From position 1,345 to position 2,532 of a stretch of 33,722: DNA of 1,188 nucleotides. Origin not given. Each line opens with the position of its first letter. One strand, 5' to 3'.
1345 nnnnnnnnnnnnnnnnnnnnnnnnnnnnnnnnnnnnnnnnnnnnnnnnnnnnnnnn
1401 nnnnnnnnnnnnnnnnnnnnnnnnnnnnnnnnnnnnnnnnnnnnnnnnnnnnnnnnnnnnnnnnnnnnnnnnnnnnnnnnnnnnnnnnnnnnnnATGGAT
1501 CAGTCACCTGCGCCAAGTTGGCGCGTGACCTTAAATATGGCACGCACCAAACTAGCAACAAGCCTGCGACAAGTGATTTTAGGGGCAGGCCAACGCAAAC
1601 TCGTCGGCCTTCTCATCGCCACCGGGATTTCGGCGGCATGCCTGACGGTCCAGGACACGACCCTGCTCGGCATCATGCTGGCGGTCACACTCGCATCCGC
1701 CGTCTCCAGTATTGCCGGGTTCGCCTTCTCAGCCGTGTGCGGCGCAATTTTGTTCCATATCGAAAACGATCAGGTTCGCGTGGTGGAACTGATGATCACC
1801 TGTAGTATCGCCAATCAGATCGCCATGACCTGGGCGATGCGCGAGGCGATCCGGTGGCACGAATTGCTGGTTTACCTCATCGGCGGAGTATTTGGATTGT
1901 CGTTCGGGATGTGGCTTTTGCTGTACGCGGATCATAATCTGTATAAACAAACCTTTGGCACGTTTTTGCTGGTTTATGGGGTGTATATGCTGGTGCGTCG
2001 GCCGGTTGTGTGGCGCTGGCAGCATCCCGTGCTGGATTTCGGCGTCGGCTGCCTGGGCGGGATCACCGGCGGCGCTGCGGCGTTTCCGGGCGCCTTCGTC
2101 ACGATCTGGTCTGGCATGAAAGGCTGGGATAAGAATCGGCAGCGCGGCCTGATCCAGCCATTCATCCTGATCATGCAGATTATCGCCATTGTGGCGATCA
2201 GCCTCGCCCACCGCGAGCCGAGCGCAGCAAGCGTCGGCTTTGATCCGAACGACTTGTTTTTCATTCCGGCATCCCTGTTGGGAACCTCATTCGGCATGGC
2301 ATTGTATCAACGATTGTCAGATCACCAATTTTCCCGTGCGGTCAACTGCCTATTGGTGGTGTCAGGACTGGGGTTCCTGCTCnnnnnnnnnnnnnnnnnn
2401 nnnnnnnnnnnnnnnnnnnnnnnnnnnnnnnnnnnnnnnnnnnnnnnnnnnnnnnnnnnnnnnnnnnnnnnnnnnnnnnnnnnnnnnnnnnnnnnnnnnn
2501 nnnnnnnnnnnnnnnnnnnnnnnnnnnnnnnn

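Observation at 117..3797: Accessory island between gp55 and gp47: PARP-like ART, TSUP permease, Zn-ribbon and small proteins, and a CX5R phosphatase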

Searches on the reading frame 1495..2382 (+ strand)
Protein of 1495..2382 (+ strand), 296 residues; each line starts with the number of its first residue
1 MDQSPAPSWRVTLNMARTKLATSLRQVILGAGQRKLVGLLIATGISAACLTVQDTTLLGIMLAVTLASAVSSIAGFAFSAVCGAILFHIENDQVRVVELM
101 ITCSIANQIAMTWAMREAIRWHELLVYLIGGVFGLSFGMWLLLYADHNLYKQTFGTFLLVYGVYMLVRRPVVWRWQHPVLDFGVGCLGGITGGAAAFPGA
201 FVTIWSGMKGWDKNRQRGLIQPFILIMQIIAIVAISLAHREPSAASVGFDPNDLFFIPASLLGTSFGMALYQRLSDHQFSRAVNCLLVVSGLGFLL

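Call 7: search_protein_families(library=pfam, proteins=[window:1495-2382:+], max_evalue=0.1)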
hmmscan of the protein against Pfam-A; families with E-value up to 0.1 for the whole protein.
window:1495-2382:+ (296 aa): 1 family
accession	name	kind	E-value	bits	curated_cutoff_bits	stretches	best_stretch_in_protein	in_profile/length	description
PF01925.25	TauE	-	1.3e-25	91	32.6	1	61-292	2-235/237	Sulfite exporter TauE/SafE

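Call 8: search_protein_families(library=phrogs, proteins=[window:1495-2382:+], max_evalue=0.01)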
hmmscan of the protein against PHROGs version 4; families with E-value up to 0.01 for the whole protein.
window:1495-2382:+ (296 aa): 0 families

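Call 11: search_dna_similar(query=window:1495-2382:+, collection=phages, mode=protein, max_rows=25, max_evalue=0.001)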
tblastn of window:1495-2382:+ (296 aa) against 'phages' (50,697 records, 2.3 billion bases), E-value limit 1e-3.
No match.

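Call 12: find_encoding_contigs(protein=window:1495-2382:+, flank=10000, max_places=6)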
Protein window:1495-2382:+ (296 aa): 23 contigs read that carry it; 6 places shown.
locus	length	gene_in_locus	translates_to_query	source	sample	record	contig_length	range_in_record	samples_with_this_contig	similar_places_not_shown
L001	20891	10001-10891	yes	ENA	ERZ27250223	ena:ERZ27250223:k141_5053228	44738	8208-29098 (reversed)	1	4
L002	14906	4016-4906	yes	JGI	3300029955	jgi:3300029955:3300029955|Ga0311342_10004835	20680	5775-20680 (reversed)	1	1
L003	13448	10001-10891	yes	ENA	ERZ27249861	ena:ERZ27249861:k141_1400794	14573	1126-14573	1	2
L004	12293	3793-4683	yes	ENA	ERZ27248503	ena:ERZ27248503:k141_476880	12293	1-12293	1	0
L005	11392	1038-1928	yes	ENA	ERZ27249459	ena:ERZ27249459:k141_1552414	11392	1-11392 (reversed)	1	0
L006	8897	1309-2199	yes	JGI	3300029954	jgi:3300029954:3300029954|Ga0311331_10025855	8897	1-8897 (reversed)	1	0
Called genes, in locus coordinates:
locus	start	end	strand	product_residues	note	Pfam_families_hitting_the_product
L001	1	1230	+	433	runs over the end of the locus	-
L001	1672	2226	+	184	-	-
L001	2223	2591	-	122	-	-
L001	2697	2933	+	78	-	-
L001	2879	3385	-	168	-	PF23780:S-AdoMet_lyase (weak)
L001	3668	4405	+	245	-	PF02026:RyR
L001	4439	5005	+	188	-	-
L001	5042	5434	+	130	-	-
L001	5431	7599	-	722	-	PF02463:SMC_N (weak), PF13476:AAA_23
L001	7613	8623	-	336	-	-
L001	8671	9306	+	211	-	PF18760:ART-PolyVal (weak)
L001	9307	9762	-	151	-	-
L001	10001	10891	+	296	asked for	PF01925:TauE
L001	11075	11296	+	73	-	-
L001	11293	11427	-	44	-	-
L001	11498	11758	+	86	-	-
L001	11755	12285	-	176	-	PF00782:DSPc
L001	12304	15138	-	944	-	PF14528:LAGLIDADG_3 (faint)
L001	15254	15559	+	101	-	-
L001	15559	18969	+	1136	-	-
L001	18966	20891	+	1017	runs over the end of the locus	PF04717:Phage_base_V (faint), PF10106:DUF2345 (weak)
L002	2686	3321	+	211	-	PF18760:ART-PolyVal (weak)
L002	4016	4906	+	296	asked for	PF01925:TauE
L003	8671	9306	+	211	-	PF18760:ART-PolyVal (weak)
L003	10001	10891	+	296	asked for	PF01925:TauE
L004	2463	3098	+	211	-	PF18760:ART-PolyVal (weak)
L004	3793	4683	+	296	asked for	PF01925:TauE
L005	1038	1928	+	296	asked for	PF01925:TauE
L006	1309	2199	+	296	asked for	PF01925:TauE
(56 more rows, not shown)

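Call 15: find_related_loci(query=L001:7613-8623:-, collection=viral_contigs, flank=10000)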
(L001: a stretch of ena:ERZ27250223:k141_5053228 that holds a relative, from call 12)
Query L001:7613-8623:- (336 aa) in viral_contigs; peptide patterns used: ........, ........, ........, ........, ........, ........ (x = any residue, [..] = any of these).
45 stretches matched a pattern; 5 encode a relative of the query (tblastn E <= 1e-3); 5 distinct loci.
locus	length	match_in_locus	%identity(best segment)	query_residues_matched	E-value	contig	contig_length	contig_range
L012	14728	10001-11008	58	1-336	9e-131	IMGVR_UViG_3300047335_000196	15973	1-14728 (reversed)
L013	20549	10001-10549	63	2-184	2e-78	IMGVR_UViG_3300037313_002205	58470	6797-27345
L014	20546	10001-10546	63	2-183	2e-78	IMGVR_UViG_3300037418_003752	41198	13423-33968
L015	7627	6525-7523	34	5-336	3e-57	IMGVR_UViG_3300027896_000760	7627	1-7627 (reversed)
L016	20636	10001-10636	21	30-247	3e-12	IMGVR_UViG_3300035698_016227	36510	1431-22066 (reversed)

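Call 19: find_homologous_proteins(query=window:1495-2382:+, max_evalue=0.00001)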
Query window:1495-2382:+ (296 aa): 1980 proteins with E <= 0.00001 among 8000 candidates; the best 120 are listed.
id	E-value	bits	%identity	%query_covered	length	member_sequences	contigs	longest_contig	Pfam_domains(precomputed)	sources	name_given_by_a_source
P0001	1.7e-191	653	100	100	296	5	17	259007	PF01925.26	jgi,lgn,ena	-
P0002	1.9e-109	384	68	89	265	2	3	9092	PF01925.26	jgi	jgi:uncharacterized membrane protein YfcA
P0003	7.2e-98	346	58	98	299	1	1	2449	PF01925.26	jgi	jgi:uncharacterized membrane protein YfcA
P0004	1.1e-97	345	57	99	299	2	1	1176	PF01925.26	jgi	jgi:uncharacterized protein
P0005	2.2e-97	344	57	98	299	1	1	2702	PF01925.26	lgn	-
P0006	2.3e-97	344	56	100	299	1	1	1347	PF01925.26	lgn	-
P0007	4.0e-97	343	57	99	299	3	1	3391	PF01925.26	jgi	jgi:uncharacterized membrane protein YfcA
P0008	5.8e-96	339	57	99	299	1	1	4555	PF01925.26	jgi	jgi:uncharacterized protein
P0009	1.4e-94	335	55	100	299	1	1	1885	PF01925.26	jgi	jgi:uncharacterized membrane protein YfcA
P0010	1.6e-94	335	55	98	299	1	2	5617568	PF01925.26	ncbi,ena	-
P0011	2.4e-94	334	56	99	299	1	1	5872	PF01925.26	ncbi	-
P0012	2.7e-94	334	57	99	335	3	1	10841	PF01925.26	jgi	jgi:uncharacterized membrane protein YfcA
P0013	5.3e-94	333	56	98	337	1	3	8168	PF01925.26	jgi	jgi:uncharacterized membrane protein YfcA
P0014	8.8e-94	332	65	80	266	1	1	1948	PF01925.26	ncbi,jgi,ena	jgi:uncharacterized membrane protein YfcA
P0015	1.4e-93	332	54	99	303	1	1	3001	PF01925.26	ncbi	-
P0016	1.9e-93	331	55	100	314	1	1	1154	PF01925.26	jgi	-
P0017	9.0e-93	329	62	87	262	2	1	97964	PF01925.26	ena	-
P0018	1.2e-92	329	56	98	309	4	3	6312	PF01925.26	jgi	jgi:uncharacterized membrane protein YfcA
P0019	2.2e-92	328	62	85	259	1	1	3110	PF01925.26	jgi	jgi:uncharacterized membrane protein YfcA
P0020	3.2e-92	327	55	99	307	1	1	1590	PF01925.26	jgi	jgi:uncharacterized protein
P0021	4.3e-92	327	54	99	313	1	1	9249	PF01925.26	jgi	jgi:uncharacterized membrane protein YfcA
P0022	4.6e-92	327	62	85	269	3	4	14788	PF01925.26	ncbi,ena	-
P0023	1.2e-91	325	64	80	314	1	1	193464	PF01925.26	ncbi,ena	-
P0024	3.3e-91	324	54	99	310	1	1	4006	PF01925.26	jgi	jgi:uncharacterized membrane protein YfcA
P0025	1.0e-90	322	61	85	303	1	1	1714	PF01925.26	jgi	jgi:hypothetical protein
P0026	1.4e-90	322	63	79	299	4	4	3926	PF01925.26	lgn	-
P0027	1.4e-90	322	55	99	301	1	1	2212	PF01925.26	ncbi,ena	ncbi:MAG TPA: sulfite exporter TauE/SafE family protein [Rhizomicrobium sp.]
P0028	4.9e-90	320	54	100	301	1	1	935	PF01925.26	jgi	jgi:uncharacterized membrane protein YfcA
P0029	5.3e-90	320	58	89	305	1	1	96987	PF01925.26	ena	-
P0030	7.5e-90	319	55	100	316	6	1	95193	PF01925.26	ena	-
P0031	8.8e-90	319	63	80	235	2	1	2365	PF01925.26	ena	-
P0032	9.2e-90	319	59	87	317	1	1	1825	PF01925.26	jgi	jgi:uncharacterized protein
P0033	1.2e-89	319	63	76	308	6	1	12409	PF01925.26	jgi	jgi:uncharacterized protein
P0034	2.3e-89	318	62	80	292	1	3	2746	PF01925.26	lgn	-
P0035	2.3e-89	318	64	80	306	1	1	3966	PF01925.26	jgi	jgi:uncharacterized membrane protein YfcA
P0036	2.4e-89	318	51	100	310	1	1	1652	PF01925.26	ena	-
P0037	2.5e-89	318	58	89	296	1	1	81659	PF01925.26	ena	-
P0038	5.1e-89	317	64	79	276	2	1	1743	PF01925.26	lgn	-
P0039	8.6e-89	316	63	81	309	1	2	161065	PF01925.26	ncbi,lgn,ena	-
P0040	2.2e-88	315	61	82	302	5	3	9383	PF01925.26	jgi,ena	jgi:uncharacterized membrane protein YfcA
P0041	3.3e-88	314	53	99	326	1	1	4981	PF01925.26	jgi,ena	-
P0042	3.7e-88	314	61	82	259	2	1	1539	PF01925.26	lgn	-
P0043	4.2e-88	314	64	80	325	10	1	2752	PF01925.26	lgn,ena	-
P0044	4.4e-88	314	58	89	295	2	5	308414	PF01925.26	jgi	jgi:uncharacterized membrane protein YfcA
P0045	8.5e-88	313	58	89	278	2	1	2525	PF01925.26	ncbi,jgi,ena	jgi:uncharacterized membrane protein YfcA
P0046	1.1e-87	312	55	88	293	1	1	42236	PF01925.26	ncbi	ncbi:sulfite exporter TauE/SafE family protein [Methylobacterium phyllosphaerae]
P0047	1.3e-87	312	60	77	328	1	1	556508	PF01925.26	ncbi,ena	-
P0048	1.4e-87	312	63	76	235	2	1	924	PF01925.26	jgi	jgi:hypothetical protein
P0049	3.7e-87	311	62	80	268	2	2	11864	PF01925.26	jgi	jgi:uncharacterized membrane protein YfcA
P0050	6.9e-87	310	63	80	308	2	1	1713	PF01925.26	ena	-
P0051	6.9e-87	310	63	76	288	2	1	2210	PF01925.26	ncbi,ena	-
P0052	1.7e-86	308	52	99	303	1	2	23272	PF01925.26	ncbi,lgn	ncbi:MAG TPA: sulfite exporter TauE/SafE family protein [Rhodopila sp.]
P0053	1.9e-86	308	57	91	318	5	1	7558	PF01925.26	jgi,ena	-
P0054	2.0e-86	308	64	75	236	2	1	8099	PF01925.26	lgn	-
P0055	3.4e-86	307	57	87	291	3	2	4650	PF01925.26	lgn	-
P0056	4.9e-86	307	61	76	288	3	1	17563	PF01925.26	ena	-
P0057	6.1e-86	307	57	88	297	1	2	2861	PF01925.26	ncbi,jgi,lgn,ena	jgi:uncharacterized membrane protein YfcA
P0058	9.2e-86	306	52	99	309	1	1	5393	PF01925.26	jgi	jgi:uncharacterized membrane protein YfcA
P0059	9.9e-86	306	59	80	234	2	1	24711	PF01925.26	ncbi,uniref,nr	ncbi:hypothetical protein FOHLNKBM_5811 [Methylobacterium longum]|uniref:sulfite exporter TauE/SafE 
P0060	1.1e-85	306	58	87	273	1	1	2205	PF01925.26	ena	-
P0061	1.3e-85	305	59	80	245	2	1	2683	PF01925.26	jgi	-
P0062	1.7e-85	305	60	80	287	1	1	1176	PF01925.26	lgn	-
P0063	2.5e-85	305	62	80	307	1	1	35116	PF01925.26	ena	-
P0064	2.8e-85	304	61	79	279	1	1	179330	PF01925.26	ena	-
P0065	2.9e-85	304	59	87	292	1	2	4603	PF01925.26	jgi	jgi:uncharacterized protein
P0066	3.5e-85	304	60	81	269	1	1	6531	PF01925.26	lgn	-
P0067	4.9e-85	304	52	98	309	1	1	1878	PF01925.26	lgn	-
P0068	5.6e-85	303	55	96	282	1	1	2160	PF01925.26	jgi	jgi:uncharacterized membrane protein YfcA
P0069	6.2e-85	303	51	100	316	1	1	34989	PF01925.26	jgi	jgi:uncharacterized membrane protein YfcA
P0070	8.2e-85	303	58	87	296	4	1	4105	PF01925.26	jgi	jgi:uncharacterized membrane protein YfcA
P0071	1.1e-84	302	56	80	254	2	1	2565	PF01925.26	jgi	jgi:uncharacterized membrane protein YfcA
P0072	1.2e-84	302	61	81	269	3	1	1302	PF01925.26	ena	-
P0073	1.3e-84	302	55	94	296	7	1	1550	PF01925.26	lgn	-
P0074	1.6e-84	302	59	79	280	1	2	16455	PF01925.26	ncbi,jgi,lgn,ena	jgi:uncharacterized membrane protein YfcA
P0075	1.9e-84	302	61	80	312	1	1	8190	PF01925.26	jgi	jgi:uncharacterized protein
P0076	2.0e-84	302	57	85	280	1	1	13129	PF01925.26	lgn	-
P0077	2.6e-84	301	57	87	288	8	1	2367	PF01925.26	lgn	-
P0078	3.0e-84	301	58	80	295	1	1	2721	PF01925.26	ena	-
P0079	3.1e-84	301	60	80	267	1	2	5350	PF01925.26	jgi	jgi:uncharacterized membrane protein YfcA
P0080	3.6e-84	301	62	80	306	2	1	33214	PF01925.26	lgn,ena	-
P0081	5.3e-84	300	55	87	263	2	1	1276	PF01925.26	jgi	jgi:uncharacterized membrane protein YfcA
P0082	6.2e-84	300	56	80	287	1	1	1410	PF01925.26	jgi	jgi:hypothetical protein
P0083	7.1e-84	300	63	80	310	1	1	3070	PF01925.26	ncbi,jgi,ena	jgi:uncharacterized membrane protein YfcA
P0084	8.7e-84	299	61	77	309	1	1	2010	PF01925.26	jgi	jgi:uncharacterized membrane protein YfcA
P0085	1.2e-83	299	60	80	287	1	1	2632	PF01925.26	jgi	-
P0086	1.2e-83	299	59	80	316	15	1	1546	PF01925.26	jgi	-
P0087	1.6e-83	299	58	87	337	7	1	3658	PF01925.26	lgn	-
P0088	1.9e-83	298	58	80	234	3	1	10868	PF01925.26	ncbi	ncbi:sulfite exporter TauE/SafE family protein [Bradyrhizobium sp. P5_C11_2]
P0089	2.0e-83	298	57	80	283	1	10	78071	PF01925.26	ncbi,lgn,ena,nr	nr:sulfite exporter TauE/SafE family protein [uncultured Rhodopila sp.]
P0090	2.2e-83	298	60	79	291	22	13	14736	PF01925.26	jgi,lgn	jgi:uncharacterized membrane protein YfcA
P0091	2.7e-83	298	54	89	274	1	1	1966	PF01925.26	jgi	-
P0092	4.8e-83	297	57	87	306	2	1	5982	PF01925.26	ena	-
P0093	5.4e-83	297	57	86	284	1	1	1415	PF01925.26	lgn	-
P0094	7.4e-83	296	58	79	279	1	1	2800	PF01925.26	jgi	-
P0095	8.9e-83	296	59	83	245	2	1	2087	PF01925.26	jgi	jgi:uncharacterized membrane protein YfcA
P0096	8.9e-83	296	57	87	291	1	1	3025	PF01925.26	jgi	jgi:uncharacterized protein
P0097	1.1e-82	296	59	79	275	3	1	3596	PF01925.26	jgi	jgi:uncharacterized membrane protein YfcA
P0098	1.1e-82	296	59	79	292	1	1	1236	PF01925.26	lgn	-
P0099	1.7e-82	295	59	80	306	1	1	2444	PF01925.26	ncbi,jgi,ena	jgi:uncharacterized membrane protein YfcA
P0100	2.4e-82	295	56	87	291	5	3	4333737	PF01925.26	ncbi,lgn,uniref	ncbi:sulfite exporter TauE/SafE family protein [Caballeronia sp. LjRoot34]|uniref:sulfite exporter T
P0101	3.3e-82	294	59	80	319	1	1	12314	PF01925.26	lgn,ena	-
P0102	4.0e-82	294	52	100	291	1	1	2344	PF01925.26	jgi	jgi:uncharacterized protein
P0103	4.5e-82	294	58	80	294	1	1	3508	PF01925.26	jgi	jgi:uncharacterized membrane protein YfcA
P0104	4.5e-82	294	59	79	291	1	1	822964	PF01925.26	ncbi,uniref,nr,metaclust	ncbi:hypothetical protein CI15_26370 [Paraburkholderia monticola]|uniref:Probable membrane transport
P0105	4.7e-82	294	57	80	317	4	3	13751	PF01925.26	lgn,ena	-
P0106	6.0e-82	293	50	100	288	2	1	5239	PF01925.26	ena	-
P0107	1.2e-81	292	58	80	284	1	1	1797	PF01925.26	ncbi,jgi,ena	jgi:uncharacterized membrane protein YfcA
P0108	1.3e-81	292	53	93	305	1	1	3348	PF01925.26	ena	-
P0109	1.4e-81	292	58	80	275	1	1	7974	PF01925.26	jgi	jgi:uncharacterized membrane protein YfcA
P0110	1.4e-81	292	58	79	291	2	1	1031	PF01925.26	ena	-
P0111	1.6e-81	292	49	98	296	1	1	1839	PF01925.26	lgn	-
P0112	1.9e-81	292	63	79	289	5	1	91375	PF01925.26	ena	-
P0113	2.3e-81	292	55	79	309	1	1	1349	PF01925.26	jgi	jgi:uncharacterized protein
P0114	2.9e-81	291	49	96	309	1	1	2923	PF01925.26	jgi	jgi:uncharacterized membrane protein YfcA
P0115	3.2e-81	291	54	89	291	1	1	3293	PF01925.26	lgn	-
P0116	3.2e-81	291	60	80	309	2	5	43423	PF01925.26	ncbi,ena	-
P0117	3.7e-81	291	60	76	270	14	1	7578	PF01925.26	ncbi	-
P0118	5.0e-81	290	58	80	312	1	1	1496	PF01925.26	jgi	jgi:uncharacterized membrane protein YfcA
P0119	5.8e-81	290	52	86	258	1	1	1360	PF01925.26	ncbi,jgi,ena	jgi:uncharacterized membrane protein YfcA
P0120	5.8e-81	290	56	87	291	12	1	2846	PF01925.26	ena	-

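Call 20: find_encoding_contigs(protein=P0002, flank=8000, max_places=4)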
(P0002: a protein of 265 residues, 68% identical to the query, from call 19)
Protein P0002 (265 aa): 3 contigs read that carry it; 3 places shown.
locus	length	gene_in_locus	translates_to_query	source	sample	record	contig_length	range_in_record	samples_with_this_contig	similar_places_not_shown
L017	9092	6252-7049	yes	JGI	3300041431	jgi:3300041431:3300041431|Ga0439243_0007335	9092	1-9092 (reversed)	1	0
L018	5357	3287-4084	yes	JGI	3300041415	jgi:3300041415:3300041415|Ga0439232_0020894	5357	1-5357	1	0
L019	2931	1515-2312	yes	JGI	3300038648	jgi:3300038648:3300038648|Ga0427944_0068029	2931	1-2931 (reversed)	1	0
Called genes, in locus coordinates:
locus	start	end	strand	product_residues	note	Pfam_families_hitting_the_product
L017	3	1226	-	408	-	?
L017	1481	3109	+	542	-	PF07719:TPR_2 (faint), PF13428:TPR_14 (faint), PF13432:TPR_16 (faint), PF14559:TPR_19 (faint), PF23914:TPR_CcmH_CycH (faint), PF13414:TPR_11 (faint), PF13431:TPR_17 (faint), PF00515:TPR_1 (weak)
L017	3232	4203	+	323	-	PF01208:URO-D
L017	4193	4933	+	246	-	-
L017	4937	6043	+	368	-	PF00762:Ferrochelatase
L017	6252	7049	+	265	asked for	PF01925:TauE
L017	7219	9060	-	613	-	PF21995:RNR-II_ins_dom, PF02867:Ribonuc_red_lgC (faint)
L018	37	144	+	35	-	-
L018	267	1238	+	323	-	PF01208:URO-D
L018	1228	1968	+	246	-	-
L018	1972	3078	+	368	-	PF00762:Ferrochelatase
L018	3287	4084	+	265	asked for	PF01925:TauE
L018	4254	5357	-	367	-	?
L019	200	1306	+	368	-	PF00762:Ferrochelatase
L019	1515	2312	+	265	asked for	PF01925:TauE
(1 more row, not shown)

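Call 21: find_encoding_contigs(protein=P0010, flank=6000, max_places=3)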
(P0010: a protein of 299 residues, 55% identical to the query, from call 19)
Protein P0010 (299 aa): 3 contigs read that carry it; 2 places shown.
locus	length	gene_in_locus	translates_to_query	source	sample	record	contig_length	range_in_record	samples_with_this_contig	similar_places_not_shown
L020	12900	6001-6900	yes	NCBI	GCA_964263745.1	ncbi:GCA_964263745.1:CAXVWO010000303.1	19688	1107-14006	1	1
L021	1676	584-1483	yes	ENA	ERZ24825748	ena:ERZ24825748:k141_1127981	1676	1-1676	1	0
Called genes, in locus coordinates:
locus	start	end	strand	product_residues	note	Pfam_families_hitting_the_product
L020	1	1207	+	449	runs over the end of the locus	PF00083:Sugar_tr, PF07690:MFS_1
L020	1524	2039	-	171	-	PF00430:ATP-synt_B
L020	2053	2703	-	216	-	PF02326:YMF19 (weak), PF00430:ATP-synt_B, PF05405:Mt_ATP-synt_B (weak)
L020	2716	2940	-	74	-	PF00137:ATP-synt_C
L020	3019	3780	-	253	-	PF00119:ATP-synt_A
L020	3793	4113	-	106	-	PF09527:ATPase_gene1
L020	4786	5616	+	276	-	-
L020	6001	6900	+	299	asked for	PF01925:TauE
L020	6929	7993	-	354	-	PF00005:ABC_tran, PF17912:OB_MalK, PF08402:TOBE_2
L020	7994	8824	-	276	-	PF00528:BPD_transp_1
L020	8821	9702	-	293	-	PF00528:BPD_transp_1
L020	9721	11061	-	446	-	-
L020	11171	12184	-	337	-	PF13379:NMT1_2 (weak)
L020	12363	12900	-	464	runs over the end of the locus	-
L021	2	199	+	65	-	?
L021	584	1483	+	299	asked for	PF01925:TauE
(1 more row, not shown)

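Call 52: search_protein_families(library=ncbifam, proteins=[window:1495-2382:+], max_evalue=0.01)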
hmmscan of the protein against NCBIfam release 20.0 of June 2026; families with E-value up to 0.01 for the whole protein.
window:1495-2382:+ (296 aa): 0 families

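Call 53: search_protein_families(library=padloc, proteins=[window:1495-2382:+], max_evalue=0.01)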
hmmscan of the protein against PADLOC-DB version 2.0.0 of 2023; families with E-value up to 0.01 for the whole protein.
window:1495-2382:+ (296 aa): 0 families

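Call 58: find_related_loci(query=window:1495-2382:+, collection=genome_contigs, flank=4000)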
Query window:1495-2382:+ (296 aa) in genome_contigs; peptide patterns used: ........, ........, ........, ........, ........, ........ (x = any residue, [..] = any of these).
48 stretches matched a pattern, but none encodes a relative of the query by tblastn (E <= 1e-3).

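Call 60: find_related_loci(query=A3, collection=genome_contigs, flank=5000)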
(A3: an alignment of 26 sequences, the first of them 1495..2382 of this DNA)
Query A3 (296 aa) in genome_contigs; peptide patterns used: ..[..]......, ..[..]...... (x = any residue, [..] = any of these).
186 stretches matched a pattern; 123 encode a relative of the query (tblastn E <= 1e-3); the best 80 are kept; 80 distinct loci.
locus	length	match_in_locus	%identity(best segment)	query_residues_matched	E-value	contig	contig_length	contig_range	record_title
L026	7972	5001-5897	56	7-296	1e-101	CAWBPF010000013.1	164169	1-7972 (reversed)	MAG: uncultured Alphaproteobacteria bacterium isolate MFD09671.bin.2.115 genome assembly, contig: contig_43978, whole ge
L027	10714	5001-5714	63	58-296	1e-94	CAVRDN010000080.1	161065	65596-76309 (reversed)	MAG: uncultured Alphaproteobacteria bacterium isolate MFD04752.bin.2.18 genome assembly, contig: contig_24229, whole gen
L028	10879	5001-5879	63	3-296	6e-118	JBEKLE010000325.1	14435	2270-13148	MAG: Rhodopila sp. isolate SPRUCE 363 SPRUCE_363_325, whole genome shotgun sequence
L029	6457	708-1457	62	45-296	1e-91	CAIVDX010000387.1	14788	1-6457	MAG: uncultured Rhodospirillales bacterium isolate Umea_bin-06477 genome assembly, contig: bin-06477:387/744, whole geno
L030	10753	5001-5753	58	45-295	1e-91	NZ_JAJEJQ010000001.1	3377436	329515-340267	Paraburkholderia adhaesiva strain ZD32-2 assembly_1, whole genome shotgun sequence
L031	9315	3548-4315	55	36-296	3e-90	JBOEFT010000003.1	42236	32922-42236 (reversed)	Methylobacterium phyllosphaerae strain P14 contig03, whole genome shotgun sequence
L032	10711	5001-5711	64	59-296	6e-90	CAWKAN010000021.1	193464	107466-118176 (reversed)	MAG: uncultured Alphaproteobacteria bacterium isolate MFD03726.bin.1.14 genome assembly, contig: contig_37858, whole gen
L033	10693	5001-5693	61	63-295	1e-89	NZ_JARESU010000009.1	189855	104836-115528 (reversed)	Paraburkholderia sp. RL18-085-BIA-A 9, whole genome shotgun sequence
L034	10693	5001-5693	62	63-295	4e-89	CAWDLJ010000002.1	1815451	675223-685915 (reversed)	MAG: uncultured beta proteobacterium isolate MFD04540.bin.1.139 genome assembly, contig: contig_4817, whole genome shotg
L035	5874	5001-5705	63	60-295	3e-88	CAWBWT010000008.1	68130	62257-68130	MAG: uncultured Alphaproteobacteria bacterium isolate MFD04580.bin.1.150 genome assembly, contig: contig_45082, whole ge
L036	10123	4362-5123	56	39-295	8e-88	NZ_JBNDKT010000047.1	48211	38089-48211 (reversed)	Paraburkholderia sp. GAS448 Ga0573068_047, whole genome shotgun sequence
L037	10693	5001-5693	60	63-295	3e-87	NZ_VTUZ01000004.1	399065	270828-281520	Paraburkholderia panacisoli strain DCY113 contig4, whole genome shotgun sequence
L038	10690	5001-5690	59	63-294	4e-87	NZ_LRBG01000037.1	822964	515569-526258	Paraburkholderia monticola strain JC2948 10.BMJC2948.1.00037, whole genome shotgun sequence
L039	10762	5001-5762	57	39-295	8e-87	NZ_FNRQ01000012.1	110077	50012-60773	Paraburkholderia sartisoli strain LMG 24000, whole genome shotgun sequence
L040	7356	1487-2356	51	1-295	6e-86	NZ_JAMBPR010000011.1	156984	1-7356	Paraburkholderia sp. CNPSo 3274 scaffold_10, whole genome shotgun sequence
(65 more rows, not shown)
